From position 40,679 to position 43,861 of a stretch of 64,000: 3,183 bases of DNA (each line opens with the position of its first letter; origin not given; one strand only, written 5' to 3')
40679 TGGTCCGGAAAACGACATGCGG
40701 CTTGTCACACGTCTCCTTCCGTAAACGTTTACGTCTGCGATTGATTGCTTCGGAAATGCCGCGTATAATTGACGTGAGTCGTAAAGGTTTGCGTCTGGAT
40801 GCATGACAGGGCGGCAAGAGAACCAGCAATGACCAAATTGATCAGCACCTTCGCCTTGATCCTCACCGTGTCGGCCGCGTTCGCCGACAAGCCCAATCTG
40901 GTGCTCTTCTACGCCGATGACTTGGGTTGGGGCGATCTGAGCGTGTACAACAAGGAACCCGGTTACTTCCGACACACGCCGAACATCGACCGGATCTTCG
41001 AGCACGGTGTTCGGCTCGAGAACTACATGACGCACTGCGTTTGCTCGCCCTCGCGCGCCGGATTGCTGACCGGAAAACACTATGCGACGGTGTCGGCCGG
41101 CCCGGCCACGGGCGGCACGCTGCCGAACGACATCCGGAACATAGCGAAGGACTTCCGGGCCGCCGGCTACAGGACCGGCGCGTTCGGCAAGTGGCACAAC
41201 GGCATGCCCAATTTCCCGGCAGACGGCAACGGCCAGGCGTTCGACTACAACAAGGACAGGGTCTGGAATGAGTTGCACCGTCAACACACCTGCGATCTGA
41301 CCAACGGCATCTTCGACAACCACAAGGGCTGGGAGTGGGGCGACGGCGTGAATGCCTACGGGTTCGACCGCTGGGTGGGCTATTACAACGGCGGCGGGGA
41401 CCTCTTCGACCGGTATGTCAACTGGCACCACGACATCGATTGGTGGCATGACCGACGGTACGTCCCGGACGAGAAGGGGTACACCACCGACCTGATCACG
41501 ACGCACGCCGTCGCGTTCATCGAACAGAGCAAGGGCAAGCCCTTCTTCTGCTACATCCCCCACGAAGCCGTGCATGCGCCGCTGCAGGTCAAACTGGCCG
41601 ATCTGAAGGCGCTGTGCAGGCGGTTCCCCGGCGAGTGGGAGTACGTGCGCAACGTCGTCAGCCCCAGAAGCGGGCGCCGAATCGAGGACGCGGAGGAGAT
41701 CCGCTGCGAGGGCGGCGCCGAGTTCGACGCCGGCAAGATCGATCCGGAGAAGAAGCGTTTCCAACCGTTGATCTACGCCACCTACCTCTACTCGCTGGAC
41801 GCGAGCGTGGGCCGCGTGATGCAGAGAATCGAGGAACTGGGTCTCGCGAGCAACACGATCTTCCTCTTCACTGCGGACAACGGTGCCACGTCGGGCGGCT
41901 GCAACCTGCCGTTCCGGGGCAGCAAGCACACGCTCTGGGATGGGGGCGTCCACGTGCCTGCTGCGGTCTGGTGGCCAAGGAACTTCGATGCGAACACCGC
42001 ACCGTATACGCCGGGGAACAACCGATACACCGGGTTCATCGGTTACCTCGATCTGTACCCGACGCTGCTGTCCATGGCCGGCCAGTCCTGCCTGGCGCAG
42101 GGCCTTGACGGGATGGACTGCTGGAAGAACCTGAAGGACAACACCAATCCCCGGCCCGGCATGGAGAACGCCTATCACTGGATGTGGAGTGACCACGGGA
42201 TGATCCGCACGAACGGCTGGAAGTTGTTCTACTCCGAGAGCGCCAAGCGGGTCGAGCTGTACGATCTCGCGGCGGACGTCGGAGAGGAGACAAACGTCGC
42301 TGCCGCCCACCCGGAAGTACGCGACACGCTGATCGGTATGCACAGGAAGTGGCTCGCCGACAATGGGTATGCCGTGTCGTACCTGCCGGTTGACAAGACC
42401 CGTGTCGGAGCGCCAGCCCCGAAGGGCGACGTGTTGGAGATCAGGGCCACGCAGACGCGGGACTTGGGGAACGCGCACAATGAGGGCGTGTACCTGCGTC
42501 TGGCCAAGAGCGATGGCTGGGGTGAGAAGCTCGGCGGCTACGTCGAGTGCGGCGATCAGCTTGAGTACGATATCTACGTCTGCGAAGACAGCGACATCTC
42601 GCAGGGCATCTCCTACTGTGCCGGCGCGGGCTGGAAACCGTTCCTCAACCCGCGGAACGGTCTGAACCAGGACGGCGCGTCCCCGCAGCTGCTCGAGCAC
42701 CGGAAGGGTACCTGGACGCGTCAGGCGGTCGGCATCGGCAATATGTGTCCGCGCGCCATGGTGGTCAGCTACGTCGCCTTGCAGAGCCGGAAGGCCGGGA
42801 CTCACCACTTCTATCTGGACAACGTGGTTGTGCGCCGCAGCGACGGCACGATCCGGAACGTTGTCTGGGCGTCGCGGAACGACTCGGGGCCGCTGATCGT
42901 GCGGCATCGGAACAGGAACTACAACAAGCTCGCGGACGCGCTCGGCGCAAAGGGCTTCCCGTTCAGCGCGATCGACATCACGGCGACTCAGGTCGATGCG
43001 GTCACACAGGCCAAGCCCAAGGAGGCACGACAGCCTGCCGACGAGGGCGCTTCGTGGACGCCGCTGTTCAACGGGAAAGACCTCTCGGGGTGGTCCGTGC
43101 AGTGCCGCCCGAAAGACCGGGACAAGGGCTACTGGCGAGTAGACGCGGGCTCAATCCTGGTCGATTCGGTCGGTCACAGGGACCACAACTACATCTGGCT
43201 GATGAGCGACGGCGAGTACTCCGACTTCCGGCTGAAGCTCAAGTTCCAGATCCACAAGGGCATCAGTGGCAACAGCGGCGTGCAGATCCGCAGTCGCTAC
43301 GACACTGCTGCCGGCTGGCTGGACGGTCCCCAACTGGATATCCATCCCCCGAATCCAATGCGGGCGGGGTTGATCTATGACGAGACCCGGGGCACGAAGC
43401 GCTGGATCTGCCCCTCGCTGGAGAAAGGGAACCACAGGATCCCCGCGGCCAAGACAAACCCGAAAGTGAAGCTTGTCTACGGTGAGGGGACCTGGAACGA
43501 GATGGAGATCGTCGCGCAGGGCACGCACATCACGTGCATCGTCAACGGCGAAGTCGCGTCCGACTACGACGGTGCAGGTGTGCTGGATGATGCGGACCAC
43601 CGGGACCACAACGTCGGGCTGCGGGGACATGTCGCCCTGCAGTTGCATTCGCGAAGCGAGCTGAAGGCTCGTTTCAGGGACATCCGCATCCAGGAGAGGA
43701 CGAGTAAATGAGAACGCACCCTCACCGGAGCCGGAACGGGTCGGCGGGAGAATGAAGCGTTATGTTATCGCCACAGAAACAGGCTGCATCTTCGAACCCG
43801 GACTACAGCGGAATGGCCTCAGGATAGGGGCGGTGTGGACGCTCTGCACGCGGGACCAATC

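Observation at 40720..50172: Candidate LacI-controlled operon for periplasmic oxidative (3-keto) cleavage of sulfated glycosides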

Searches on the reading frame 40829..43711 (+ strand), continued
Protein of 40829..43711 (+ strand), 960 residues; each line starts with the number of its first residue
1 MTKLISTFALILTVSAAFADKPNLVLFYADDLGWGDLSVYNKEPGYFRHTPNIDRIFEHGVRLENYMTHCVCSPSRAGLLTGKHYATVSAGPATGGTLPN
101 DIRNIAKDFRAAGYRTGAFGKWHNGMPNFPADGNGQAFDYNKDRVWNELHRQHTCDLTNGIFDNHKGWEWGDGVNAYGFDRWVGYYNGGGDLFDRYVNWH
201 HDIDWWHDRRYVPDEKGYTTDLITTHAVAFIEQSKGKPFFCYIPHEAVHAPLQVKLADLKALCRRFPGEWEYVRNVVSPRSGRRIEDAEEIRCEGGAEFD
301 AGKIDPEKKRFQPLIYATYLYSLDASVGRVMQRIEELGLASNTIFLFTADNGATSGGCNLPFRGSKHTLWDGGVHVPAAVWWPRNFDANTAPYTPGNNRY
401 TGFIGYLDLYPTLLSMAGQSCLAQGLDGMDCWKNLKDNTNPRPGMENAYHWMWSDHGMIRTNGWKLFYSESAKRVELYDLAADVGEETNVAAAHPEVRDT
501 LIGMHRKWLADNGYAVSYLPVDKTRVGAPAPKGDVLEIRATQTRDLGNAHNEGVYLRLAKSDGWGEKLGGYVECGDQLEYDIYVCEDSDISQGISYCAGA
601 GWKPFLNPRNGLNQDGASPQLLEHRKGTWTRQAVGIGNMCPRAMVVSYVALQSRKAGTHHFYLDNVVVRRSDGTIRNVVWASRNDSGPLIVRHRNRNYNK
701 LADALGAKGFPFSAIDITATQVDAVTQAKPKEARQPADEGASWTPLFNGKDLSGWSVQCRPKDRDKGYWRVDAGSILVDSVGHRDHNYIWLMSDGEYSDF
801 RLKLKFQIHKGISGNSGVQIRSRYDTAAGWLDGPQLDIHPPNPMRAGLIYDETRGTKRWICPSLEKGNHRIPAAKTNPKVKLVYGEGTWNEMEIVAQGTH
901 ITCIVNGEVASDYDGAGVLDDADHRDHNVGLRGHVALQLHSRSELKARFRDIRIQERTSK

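Call 87: find_encoding_contigs(protein=P0004, flank=8000, max_places=2)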
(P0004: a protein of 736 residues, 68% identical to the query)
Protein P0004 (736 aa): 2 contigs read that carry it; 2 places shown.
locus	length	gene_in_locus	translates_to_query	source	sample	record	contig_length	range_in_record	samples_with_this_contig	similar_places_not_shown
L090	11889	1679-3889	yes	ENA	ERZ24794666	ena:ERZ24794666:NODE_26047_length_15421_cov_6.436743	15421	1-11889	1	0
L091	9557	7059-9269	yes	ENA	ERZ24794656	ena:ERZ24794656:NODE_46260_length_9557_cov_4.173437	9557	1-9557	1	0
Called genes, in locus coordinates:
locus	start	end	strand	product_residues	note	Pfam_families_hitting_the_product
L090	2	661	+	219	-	?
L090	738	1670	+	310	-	PF06283:ThuA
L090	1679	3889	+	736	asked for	PF00884:Sulfatase, PF16347:SGSH_C (faint)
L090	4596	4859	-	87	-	PF13385:Laminin_G_3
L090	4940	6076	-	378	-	PF13385:Laminin_G_3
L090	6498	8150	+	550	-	-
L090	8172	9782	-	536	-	PF04773:FecR (weak), PF13385:Laminin_G_3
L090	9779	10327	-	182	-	PF07638:Sigma70_ECF (weak), PF12645:HTH_16 (weak), PF04542:Sigma70_r2, PF04545:Sigma70_r4 (weak)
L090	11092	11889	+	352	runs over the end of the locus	-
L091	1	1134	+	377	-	?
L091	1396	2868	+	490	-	-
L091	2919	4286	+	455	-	-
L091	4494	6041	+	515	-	PF00884:Sulfatase, PF16347:SGSH_C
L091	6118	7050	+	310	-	PF06283:ThuA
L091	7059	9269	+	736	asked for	PF00884:Sulfatase, PF16347:SGSH_C (faint)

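Call 97: search_protein_families(library=ncbifam, proteins=[L025:12986-14086:+, L064:7109-8575:+, L075:9947-11470:+], max_evalue=1)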
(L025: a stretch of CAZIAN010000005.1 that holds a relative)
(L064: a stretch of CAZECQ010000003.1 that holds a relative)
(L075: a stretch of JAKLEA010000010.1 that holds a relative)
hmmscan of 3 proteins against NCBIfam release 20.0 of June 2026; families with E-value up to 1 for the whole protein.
L025:12986-14086:+ (367 aa): 0 families

L064:7109-8575:+ (489 aa): 7 families
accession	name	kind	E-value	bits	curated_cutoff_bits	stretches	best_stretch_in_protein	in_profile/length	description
NF041277.1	coba_remo_CbiR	equivalog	8.1e-08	32.1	105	1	167-275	138-237/249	cobamide remodeling phosphodiesterase CbiR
NF009689.0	PRK13210.1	subfamily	4.7e-07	29.3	200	1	194-287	174-271/286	L-ribulose-5-phosphate 3-epimerase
TIGR04379.1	myo_inos_iolE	equivalog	1.2e-06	28.4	290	1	159-235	138-214/290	myo-inosose-2 dehydratase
NF009688.0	PRK13209.1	subfamily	0.0003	19.9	317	1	197-284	181-266/286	L-ribulose-5-phosphate 3-epimerase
TIGR00542.1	hxl6Piso_put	equivalog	0.00067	19.1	272.15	1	203-273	182-249/279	L-ribulose-5-phosphate 3-epimerase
TIGR03234.1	OH-pyruv-isom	equivalog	0.095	12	353.45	1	245-274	213-241/254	hydroxypyruvate isomerase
NF041099.2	keto_glucon_epim_IolO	equivalog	0.18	11.1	300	0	197-272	178-245/269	5-keto-L-gluconate epimerase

L075:9947-11470:+ (508 aa): 0 families

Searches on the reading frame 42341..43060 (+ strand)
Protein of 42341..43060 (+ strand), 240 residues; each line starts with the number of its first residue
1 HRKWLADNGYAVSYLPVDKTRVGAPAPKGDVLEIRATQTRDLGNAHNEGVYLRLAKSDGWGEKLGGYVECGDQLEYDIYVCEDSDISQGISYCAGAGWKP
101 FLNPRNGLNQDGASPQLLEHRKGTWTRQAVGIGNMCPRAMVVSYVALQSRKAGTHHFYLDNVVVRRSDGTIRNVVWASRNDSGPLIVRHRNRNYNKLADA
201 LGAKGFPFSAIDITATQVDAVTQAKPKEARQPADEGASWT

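Call 72: search_solved_structures(query=window:42341-43060:+, max_evalue=1)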
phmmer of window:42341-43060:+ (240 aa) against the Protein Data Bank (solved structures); distinct sequences matched with E-value up to 1: 1.
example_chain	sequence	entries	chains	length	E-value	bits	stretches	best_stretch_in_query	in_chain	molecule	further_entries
5xxb_b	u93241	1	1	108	0.84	12.4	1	122-183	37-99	Ribosomal protein eL30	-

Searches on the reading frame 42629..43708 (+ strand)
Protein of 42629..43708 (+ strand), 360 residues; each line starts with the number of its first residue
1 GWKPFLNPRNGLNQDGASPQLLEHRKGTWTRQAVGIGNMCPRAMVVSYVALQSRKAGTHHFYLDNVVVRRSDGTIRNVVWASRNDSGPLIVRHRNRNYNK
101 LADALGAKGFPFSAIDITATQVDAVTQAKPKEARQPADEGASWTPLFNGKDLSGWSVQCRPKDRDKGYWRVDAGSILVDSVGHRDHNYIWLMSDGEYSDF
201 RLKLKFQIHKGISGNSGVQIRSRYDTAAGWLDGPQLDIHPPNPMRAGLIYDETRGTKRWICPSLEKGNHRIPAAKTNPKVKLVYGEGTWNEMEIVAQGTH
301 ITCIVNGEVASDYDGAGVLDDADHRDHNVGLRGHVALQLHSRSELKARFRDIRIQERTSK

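Call 105: find_related_loci(query=window:42629-43708:+, collection=metagenome_contigs, flank=6000)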
Query window:42629-43708:+ (360 aa) in metagenome_contigs; peptide patterns used: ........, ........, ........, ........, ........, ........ (x = any residue, [..] = any of these).
600 stretches matched a pattern (row limit reached: there are more); 1 encode a relative of the query (tblastn E <= 1e-3); 1 distinct loci.
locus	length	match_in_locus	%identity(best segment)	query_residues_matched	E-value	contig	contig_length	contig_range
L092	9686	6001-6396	27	146-308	8e-9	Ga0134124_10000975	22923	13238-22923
